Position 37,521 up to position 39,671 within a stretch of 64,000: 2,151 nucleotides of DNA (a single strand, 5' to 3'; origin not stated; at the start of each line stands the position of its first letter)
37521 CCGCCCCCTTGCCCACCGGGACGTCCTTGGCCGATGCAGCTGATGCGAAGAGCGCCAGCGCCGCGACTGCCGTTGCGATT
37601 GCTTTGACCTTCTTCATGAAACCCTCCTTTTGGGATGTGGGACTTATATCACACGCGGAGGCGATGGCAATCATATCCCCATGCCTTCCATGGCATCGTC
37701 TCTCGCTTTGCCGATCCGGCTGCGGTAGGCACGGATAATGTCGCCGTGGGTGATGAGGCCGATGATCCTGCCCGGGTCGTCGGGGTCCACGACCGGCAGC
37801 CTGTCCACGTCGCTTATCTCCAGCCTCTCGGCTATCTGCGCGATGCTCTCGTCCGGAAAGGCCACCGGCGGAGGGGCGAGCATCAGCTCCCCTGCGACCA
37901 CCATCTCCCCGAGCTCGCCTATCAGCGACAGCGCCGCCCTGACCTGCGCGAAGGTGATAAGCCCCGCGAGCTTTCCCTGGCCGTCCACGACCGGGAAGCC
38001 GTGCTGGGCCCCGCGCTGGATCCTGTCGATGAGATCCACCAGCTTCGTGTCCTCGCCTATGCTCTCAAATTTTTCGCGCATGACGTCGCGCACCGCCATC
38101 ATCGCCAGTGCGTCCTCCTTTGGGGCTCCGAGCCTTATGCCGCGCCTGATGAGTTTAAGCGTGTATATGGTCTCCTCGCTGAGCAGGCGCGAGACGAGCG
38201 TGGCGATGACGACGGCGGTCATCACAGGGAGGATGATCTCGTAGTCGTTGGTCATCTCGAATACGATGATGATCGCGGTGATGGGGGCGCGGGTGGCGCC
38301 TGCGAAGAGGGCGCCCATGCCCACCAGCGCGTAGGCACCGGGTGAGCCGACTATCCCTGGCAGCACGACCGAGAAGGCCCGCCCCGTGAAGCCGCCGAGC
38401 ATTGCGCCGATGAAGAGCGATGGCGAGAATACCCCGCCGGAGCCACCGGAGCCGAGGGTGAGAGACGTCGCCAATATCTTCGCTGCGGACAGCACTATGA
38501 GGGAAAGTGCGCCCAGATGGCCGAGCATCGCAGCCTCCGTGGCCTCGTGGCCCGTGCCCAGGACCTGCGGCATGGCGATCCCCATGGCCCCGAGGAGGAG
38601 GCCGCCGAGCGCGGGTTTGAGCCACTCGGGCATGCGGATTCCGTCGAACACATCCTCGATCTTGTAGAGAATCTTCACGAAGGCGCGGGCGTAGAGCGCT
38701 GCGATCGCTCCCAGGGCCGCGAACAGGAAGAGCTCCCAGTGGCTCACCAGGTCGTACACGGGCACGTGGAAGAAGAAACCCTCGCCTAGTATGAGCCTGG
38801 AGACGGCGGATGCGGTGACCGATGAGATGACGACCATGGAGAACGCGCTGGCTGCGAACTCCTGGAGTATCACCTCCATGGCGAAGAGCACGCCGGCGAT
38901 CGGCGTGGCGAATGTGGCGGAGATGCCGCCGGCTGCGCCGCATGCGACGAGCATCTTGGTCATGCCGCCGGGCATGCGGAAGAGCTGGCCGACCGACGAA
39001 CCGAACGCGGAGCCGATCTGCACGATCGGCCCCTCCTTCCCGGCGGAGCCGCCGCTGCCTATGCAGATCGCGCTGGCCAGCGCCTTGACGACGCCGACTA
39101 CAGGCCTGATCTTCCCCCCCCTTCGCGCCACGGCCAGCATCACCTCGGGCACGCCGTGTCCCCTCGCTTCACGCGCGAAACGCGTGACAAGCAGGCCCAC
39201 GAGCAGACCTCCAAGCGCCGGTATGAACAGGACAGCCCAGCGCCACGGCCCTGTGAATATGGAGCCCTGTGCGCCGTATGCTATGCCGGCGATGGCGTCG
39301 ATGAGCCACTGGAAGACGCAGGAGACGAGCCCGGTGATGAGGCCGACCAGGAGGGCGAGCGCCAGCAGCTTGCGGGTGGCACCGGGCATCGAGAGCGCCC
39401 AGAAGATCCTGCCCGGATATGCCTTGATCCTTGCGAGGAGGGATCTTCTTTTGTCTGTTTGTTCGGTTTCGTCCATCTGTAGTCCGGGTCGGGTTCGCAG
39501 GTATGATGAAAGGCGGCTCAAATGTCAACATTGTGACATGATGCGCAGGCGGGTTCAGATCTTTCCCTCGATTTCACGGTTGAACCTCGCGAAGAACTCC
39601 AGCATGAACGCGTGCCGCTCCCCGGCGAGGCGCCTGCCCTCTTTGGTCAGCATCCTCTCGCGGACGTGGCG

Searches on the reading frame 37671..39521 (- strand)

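Call 66: search_protein_families(library=pfam, proteins=[window:37671-39521:-], max_evalue=0.0001)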
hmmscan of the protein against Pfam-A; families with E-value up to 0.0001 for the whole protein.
window:37671-39521:- (616 aa): 2 families
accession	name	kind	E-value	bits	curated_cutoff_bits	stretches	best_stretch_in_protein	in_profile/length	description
PF00654.25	Voltage_CLC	-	3.5e-101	339.3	24.8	1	104-445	1-346/346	Voltage gated chloride channel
PF00571.33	CBS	-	2.4e-23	82.7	24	2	543-599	1-55/57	CBS domain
